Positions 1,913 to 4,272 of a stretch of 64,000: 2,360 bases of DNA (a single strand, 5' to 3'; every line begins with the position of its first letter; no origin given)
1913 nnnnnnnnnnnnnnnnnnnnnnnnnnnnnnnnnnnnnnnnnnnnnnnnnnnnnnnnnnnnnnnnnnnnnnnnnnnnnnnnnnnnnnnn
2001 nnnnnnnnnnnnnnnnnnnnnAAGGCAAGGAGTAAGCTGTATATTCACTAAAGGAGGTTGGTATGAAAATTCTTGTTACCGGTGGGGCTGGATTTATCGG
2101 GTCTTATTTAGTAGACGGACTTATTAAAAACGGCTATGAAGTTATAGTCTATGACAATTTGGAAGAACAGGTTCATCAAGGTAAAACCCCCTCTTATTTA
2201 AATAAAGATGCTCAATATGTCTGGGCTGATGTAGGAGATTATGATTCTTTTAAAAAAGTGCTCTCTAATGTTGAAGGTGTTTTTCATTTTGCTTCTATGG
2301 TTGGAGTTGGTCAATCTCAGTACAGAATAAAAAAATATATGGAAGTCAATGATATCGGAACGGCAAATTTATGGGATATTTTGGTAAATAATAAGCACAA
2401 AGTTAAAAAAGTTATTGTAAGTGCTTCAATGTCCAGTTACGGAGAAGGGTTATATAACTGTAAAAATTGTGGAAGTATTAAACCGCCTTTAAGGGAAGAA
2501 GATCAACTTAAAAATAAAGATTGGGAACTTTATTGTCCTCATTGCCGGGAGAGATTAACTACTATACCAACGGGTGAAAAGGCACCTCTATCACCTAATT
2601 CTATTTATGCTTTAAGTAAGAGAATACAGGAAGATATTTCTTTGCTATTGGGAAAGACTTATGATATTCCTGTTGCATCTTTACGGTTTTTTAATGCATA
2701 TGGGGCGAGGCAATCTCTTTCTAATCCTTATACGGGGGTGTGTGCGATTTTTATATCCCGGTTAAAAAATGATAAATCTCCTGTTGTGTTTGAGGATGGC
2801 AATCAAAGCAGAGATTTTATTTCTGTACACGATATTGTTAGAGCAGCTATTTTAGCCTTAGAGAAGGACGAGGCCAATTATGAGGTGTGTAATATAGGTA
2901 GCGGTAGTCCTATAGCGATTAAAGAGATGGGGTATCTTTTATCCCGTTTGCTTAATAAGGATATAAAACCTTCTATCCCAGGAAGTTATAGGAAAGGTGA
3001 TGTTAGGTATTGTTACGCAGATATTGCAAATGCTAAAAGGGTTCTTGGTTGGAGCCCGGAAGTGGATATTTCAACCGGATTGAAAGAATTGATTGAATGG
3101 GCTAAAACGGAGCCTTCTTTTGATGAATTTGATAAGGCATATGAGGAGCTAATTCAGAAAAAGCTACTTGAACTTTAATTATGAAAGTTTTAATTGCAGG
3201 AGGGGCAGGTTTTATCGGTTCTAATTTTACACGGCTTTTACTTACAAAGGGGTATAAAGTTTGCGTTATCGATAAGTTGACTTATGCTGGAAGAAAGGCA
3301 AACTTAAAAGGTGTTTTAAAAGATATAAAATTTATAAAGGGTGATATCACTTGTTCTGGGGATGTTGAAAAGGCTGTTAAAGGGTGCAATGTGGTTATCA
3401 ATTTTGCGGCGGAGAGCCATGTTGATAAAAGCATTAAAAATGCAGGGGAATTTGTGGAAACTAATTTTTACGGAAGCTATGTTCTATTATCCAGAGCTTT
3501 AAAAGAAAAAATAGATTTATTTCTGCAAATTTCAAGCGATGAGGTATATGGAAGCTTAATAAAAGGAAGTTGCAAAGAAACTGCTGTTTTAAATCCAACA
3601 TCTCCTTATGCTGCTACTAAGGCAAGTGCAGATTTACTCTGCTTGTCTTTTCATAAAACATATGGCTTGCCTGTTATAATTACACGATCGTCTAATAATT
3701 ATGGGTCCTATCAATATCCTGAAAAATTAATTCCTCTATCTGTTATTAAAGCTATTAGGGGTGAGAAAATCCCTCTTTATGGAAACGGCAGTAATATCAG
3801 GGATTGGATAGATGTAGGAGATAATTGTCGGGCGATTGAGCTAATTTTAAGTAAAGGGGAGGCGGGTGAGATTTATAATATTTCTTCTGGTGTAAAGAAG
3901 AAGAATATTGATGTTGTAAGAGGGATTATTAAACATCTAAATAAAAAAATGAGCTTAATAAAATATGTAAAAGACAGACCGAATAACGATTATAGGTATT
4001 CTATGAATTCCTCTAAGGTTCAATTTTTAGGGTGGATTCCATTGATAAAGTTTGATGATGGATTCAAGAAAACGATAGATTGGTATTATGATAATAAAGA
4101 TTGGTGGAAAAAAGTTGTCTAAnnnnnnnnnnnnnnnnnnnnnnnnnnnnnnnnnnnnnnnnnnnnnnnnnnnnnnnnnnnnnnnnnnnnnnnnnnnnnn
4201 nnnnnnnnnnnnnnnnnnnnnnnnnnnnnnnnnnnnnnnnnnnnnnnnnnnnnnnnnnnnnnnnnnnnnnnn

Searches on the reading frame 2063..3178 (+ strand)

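Call 91: search_protein_families(library=pfam, proteins=[window:2063-3178:+], max_evalue=0.0001)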
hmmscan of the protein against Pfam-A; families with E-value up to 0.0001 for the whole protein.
window:2063-3178:+ (371 aa): 7 families
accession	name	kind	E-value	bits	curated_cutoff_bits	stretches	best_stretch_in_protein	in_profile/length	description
PF01370.27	Epimerase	-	1.5e-45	156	20.9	2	167-279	124-240/240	NAD dependent epimerase/dehydratase family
PF16363.11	GDP_Man_Dehyd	-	3.9e-44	151.9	27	2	167-342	138-331/332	GDP-mannose 4,6 dehydratase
PF01073.25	3Beta_HSD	-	2.3e-16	60.1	22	1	4-128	1-122/280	3-beta hydroxysteroid dehydrogenase/isomerase family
PF02719.21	Polysacc_synt_2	-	1.5e-13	51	20.2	1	3-119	1-125/293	Polysaccharide biosynthesis protein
PF07993.18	NAD_binding_4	-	4.3e-07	29.8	20.1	0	61-230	80-226/258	Male sterility protein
PF00106.31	adh_short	-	1.1e-06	28.7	26.6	1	3-71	3-72/195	short chain dehydrogenase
PF05368.20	NmrA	-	1.7e-05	25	27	1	2-78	4-78/298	NmrA-like family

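Call 92: search_protein_families(library=ncbifam, proteins=[window:2063-3178:+], max_evalue=1e-10)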
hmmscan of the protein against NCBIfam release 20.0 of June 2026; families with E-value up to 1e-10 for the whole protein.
window:2063-3178:+ (371 aa): 13 families
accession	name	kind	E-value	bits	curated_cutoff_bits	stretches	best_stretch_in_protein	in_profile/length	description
TIGR01179.1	galE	equivalog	2.2e-42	145.1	262.3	2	2-128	1-127/332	UDP-glucose 4-epimerase GalE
TIGR04180.1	EDH_00030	hypoth_equivalog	7.8e-37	126.9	475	2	167-334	130-296/297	NAD-dependent 4,6-dehydratase LegB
TIGR01181.1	dTDP_gluc_dehyt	equivalog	1.2e-35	123.2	365.1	2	170-349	139-313/321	dTDP-glucose 4,6-dehydratase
TIGR02197.1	heptose_epim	equivalog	2.8e-28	99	274.6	1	174-348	130-314/316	ADP-glyceromanno-heptose 6-epimerase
NF011728.1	PRK15181.1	equivalog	6.4e-27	94.5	760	1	177-347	160-337/348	Vi polysaccharide biosynthesis UDP-N-acetylglucosaminuronic acid C-4 epimerase TviC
NF007956.0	PRK10675.1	subfamily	9.9e-24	84.1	394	1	1-128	1-130/338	UDP-glucose 4-epimerase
NF007490.0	PRK10084.1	subfamily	4.7e-17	62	649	1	1-352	1-339/361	dTDP-glucose 4,6-dehydratase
NF042422.1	oxyalk_red_OleD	equivalog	1.1e-13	51.3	580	0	1-124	1-112/329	2-alkyl-3-oxoalkanoate reductase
NF008360.0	PRK11150.1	equivalog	4.3e-13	49.2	452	0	178-290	136-247/310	ADP-glyceromanno-heptose 6-epimerase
NF007582.0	PRK10217.1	equivalog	4.7e-13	48.9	698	0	2-105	3-110/355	dTDP-glucose 4,6-dehydratase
TIGR02622.1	CDP_4_6_dhtase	equivalog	2e-12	46.9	278.45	0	2-120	6-128/352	CDP-glucose 4,6-dehydratase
NF043036.1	ErythonDh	equivalog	2.2e-11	43.5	325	1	1-130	1-133/321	D-erythronate dehydrogenase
NF047922.1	GDPFucSynFcl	equivalog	3e-11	43.3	500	0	179-346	131-300/308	GDP-L-fucose synthase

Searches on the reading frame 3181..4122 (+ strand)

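Call 91: search_protein_families(library=pfam, proteins=[window:3181-4122:+], max_evalue=0.0001)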
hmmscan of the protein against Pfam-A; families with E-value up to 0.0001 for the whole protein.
window:3181-4122:+ (313 aa): 8 families
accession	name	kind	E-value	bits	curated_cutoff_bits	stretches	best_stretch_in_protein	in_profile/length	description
PF16363.11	GDP_Man_Dehyd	-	1.7e-68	232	27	1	4-298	1-332/332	GDP-mannose 4,6 dehydratase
PF01370.27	Epimerase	-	9.6e-60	202.4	20.9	1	3-234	1-239/240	NAD dependent epimerase/dehydratase family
PF01073.25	3Beta_HSD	-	1.6e-16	60.6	22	1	4-214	1-220/280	3-beta hydroxysteroid dehydrogenase/isomerase family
PF02719.21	Polysacc_synt_2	-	8.5e-14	51.8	20.2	1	3-256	1-250/293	Polysaccharide biosynthesis protein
PF04321.23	RmlD_sub_bind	-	1.2e-11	44.7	27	1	1-176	1-154/287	RmlD substrate binding domain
PF07993.18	NAD_binding_4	-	7.8e-07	28.9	20.1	1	44-172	58-206/258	Male sterility protein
PF00106.31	adh_short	-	5.6e-06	26.4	26.6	1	3-156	3-162/195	short chain dehydrogenase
PF13460.12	NAD_binding_10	-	2.3e-05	24.8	27.2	1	7-124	1-103/184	NAD(P)H-binding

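Call 92: search_protein_families(library=ncbifam, proteins=[window:3181-4122:+], max_evalue=1e-10)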
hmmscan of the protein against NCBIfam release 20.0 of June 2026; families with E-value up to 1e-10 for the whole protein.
window:3181-4122:+ (313 aa): 18 families
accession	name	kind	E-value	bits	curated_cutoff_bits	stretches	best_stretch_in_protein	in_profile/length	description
TIGR01181.1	dTDP_gluc_dehyt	equivalog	2.5e-121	404.7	365.1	1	2-312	1-321/321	dTDP-glucose 4,6-dehydratase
NF007582.0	PRK10217.1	equivalog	2.6e-80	270.2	698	1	2-312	3-341/355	dTDP-glucose 4,6-dehydratase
NF007490.0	PRK10084.1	subfamily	2.8e-79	266.7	649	1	1-312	1-344/361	dTDP-glucose 4,6-dehydratase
TIGR04180.1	EDH_00030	hypoth_equivalog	1.1e-40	139.6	475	1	3-269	1-273/297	NAD-dependent 4,6-dehydratase LegB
TIGR01179.1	galE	equivalog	3.2e-30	105.1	262.3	1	2-305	1-328/332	UDP-glucose 4-epimerase GalE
TIGR02197.1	heptose_epim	equivalog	4.8e-21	75.2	274.6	1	3-269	1-274/316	ADP-glyceromanno-heptose 6-epimerase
NF011728.1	PRK15181.1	equivalog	7e-20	71.3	760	1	3-306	18-341/348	Vi polysaccharide biosynthesis UDP-N-acetylglucosaminuronic acid C-4 epimerase TviC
TIGR03466.1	HpnA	hypoth_equivalog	3e-19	69.1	367.65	1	1-233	1-227/327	hopanoid-associated sugar epimerase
TIGR02622.1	CDP_4_6_dhtase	equivalog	3e-18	66.1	278.45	1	2-303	6-331/352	CDP-glucose 4,6-dehydratase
NF007956.0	PRK10675.1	subfamily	1.9e-16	60.1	394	1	1-280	1-306/338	UDP-glucose 4-epimerase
NF042422.1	oxyalk_red_OleD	equivalog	3.7e-15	56.1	580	1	1-251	1-248/329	2-alkyl-3-oxoalkanoate reductase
TIGR01472.1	gmd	equivalog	6.2e-15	55.2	415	1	3-257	3-272/342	GDP-mannose 4,6-dehydratase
NF047922.1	GDPFucSynFcl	equivalog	1.3e-14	54.4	500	1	3-307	5-306/308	GDP-L-fucose synthase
NF008872.0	PRK11908.1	equivalog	1.4e-13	50.6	294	1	1-259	2-273/349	bifunctional UDP-4-keto-pentose/UDP-xylose synthase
NF052578.1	StrlDmthSdmBMthl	equivalog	2.5e-12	47.2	600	1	1-236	1-229/328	sterol demethylase protein SdmB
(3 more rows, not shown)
